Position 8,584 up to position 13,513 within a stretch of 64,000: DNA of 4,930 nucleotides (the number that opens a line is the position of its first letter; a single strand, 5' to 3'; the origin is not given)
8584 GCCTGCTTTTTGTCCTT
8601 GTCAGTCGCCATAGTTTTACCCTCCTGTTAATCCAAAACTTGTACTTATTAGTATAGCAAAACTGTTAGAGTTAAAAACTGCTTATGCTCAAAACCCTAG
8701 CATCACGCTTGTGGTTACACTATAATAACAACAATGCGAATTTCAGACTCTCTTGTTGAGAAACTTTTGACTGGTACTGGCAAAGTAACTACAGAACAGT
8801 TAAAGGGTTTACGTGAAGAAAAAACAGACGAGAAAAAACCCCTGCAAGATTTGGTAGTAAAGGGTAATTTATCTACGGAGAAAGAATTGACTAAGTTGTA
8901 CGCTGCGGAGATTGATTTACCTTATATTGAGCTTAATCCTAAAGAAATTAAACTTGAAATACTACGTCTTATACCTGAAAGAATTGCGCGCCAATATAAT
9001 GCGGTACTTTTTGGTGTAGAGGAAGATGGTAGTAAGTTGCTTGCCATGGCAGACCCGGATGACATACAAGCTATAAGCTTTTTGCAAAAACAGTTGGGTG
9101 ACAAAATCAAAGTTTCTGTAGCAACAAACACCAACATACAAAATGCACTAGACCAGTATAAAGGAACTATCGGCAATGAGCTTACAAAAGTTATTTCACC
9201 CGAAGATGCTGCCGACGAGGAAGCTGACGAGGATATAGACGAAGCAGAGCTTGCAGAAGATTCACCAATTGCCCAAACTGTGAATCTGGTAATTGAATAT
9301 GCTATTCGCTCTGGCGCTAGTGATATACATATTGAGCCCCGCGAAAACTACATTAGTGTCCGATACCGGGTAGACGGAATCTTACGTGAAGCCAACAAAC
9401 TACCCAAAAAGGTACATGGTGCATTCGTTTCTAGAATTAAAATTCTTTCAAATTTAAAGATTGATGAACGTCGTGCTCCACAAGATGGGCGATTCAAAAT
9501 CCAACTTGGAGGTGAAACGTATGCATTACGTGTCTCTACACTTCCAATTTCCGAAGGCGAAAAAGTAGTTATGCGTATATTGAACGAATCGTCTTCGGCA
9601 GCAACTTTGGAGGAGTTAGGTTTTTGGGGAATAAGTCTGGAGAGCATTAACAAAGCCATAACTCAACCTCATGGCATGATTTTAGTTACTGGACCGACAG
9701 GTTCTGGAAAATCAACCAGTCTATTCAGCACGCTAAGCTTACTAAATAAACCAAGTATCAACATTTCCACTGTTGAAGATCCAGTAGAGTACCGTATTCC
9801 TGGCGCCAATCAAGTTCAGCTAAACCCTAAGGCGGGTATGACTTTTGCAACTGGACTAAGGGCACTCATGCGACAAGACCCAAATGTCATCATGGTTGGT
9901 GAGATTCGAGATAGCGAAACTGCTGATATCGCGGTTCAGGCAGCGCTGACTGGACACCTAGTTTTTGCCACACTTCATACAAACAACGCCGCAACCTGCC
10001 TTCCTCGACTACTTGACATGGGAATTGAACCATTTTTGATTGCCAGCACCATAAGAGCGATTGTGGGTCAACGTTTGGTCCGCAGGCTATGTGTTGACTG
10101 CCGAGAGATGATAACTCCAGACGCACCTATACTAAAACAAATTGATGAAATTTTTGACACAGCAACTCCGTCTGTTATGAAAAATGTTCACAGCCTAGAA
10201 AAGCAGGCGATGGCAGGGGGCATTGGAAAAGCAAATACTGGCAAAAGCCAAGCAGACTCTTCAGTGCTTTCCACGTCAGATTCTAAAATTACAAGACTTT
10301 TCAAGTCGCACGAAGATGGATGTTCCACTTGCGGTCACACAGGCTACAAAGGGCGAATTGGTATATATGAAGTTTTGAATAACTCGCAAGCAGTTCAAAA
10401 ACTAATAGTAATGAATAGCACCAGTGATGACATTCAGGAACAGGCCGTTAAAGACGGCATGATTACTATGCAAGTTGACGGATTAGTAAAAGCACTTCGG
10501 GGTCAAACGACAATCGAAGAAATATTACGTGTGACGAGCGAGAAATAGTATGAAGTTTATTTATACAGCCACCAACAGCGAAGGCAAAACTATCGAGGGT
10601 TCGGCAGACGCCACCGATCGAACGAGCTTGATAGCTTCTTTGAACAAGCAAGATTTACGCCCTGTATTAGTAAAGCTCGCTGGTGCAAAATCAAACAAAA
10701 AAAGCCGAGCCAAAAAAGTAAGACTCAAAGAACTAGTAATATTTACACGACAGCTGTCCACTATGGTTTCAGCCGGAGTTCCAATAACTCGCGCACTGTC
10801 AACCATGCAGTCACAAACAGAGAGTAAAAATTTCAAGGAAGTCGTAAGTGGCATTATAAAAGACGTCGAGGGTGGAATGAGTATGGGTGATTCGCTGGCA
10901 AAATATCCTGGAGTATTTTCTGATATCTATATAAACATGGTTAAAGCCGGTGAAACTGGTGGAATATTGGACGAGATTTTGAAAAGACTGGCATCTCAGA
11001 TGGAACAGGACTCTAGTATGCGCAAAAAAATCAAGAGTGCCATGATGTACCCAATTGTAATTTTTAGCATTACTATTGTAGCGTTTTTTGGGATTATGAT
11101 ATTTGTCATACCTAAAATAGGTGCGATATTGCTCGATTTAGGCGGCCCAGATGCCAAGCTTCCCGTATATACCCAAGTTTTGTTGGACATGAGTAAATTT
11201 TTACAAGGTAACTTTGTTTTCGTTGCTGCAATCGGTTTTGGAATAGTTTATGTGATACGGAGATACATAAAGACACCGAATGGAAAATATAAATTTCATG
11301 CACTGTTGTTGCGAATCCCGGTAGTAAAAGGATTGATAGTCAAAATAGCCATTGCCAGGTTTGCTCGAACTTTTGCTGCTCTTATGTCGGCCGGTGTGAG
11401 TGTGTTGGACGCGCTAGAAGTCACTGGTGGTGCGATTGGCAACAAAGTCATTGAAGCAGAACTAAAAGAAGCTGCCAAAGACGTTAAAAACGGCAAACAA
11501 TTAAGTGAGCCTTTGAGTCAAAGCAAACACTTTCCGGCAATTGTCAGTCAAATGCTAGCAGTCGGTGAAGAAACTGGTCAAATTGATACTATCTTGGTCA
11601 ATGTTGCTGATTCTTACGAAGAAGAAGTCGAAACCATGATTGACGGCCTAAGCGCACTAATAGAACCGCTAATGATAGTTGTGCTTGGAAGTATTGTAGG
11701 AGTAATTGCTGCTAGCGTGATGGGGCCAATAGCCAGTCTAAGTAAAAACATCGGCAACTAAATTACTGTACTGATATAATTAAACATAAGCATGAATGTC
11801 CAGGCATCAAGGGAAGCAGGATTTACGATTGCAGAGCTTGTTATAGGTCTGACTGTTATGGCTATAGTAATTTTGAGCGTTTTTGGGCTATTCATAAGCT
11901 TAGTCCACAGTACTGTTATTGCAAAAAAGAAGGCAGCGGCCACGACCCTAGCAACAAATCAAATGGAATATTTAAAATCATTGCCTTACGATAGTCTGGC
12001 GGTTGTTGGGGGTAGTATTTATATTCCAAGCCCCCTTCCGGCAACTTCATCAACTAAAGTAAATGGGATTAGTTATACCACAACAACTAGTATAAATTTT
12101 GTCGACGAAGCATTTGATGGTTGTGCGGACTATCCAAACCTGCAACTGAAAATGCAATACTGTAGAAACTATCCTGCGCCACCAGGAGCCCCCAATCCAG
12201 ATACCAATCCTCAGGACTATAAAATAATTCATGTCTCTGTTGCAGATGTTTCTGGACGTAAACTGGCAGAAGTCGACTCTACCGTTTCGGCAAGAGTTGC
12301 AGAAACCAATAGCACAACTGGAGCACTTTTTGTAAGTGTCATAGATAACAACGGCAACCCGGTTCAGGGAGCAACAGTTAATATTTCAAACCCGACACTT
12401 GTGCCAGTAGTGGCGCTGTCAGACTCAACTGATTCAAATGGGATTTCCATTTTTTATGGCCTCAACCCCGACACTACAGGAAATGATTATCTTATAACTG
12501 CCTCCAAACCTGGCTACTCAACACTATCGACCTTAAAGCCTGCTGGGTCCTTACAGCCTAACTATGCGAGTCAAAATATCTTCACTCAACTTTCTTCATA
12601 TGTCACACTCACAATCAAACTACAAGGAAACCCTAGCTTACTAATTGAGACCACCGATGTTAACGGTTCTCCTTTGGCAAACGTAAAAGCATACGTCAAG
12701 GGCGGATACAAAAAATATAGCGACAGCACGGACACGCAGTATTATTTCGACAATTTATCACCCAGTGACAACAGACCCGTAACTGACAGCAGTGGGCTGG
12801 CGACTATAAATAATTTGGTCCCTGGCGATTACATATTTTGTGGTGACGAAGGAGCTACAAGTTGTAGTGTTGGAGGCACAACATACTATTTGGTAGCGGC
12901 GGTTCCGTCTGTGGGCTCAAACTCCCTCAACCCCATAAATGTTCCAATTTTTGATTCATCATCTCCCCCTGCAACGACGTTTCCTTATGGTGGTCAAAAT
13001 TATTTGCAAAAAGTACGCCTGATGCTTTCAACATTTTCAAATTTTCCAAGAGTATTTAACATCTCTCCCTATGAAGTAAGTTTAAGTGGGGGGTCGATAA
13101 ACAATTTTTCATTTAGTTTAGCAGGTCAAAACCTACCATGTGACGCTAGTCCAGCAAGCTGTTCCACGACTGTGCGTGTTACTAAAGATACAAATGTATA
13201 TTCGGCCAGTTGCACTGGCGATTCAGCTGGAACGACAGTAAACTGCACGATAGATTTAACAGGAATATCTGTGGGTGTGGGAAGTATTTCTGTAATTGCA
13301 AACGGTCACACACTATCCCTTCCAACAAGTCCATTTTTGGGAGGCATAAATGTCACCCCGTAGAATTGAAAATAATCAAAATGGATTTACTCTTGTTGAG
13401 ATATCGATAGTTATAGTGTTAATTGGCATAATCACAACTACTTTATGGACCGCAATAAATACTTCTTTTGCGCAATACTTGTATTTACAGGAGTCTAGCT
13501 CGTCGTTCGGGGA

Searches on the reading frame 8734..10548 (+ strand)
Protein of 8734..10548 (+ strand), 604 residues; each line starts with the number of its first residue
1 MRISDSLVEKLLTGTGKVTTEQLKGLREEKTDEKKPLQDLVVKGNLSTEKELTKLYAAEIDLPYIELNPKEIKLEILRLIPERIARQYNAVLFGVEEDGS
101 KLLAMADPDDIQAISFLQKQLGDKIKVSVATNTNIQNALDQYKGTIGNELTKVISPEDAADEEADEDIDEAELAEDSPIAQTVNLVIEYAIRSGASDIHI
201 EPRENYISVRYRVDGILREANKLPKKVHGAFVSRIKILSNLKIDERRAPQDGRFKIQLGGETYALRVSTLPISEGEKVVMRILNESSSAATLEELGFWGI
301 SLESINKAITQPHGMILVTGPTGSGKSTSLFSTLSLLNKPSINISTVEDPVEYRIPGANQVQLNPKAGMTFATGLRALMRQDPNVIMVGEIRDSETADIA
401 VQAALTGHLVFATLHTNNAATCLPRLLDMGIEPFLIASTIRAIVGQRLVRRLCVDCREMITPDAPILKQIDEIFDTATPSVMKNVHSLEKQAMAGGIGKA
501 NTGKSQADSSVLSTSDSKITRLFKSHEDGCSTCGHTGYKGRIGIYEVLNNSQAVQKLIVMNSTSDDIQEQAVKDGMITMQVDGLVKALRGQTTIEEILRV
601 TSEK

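Call 42: search_protein_families(library=pfam, proteins=[window:8734-10548:+], max_evalue=0.00001)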
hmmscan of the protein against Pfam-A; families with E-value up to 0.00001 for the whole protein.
window:8734-10548:+ (604 aa): 2 families
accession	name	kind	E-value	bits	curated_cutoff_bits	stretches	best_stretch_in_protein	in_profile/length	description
PF00437.27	T2SSE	-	1.7e-130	435.5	24.9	1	173-599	2-370/370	Type II/IV secretion system protein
PF05157.20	MshEN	-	8.6e-17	61.3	23.1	1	61-145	2-86/90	MshEN domain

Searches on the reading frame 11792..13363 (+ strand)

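Call 42: search_protein_families(library=pfam, proteins=[window:11792-13363:+], max_evalue=0.00001)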
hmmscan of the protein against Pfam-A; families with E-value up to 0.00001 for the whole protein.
window:11792-13363:+ (523 aa): 1 family
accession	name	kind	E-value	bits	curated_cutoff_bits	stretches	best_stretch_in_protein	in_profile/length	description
PF13620.12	CarboxypepD_reg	-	5.6e-06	27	32.3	0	181-246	4-63/82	Carboxypeptidase regulatory-like domain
